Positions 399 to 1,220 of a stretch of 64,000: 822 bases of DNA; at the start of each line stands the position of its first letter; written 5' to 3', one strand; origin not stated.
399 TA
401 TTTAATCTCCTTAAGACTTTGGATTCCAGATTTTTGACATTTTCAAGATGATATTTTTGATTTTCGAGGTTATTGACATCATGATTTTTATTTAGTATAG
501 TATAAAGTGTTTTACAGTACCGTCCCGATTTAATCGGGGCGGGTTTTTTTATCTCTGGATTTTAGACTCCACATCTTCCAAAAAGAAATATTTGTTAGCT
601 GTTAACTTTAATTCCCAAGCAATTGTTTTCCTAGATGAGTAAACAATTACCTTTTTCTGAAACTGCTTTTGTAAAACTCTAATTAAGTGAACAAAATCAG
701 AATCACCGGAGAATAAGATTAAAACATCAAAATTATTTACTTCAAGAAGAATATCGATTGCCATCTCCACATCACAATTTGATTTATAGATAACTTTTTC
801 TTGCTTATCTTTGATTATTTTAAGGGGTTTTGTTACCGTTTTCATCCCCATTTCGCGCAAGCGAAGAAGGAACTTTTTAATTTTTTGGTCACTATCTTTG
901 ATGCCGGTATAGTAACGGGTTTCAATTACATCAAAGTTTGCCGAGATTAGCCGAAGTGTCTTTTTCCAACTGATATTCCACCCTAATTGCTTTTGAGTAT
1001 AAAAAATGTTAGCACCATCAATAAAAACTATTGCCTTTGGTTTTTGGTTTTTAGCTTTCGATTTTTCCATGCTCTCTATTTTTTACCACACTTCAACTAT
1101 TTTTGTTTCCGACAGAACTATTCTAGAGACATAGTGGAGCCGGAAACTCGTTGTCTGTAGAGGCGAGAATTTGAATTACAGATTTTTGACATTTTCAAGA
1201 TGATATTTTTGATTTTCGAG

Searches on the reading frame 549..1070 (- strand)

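Call 75: search_protein_families(library=pfam, proteins=[window:549-1070:-], max_evalue=0.001)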
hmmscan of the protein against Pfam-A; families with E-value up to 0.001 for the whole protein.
window:549-1070:- (173 aa): 1 family
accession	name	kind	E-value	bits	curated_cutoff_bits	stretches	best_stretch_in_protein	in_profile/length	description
PF01936.24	NYN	-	6.3e-27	95.3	24.2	1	13-164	2-144/145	NYN domain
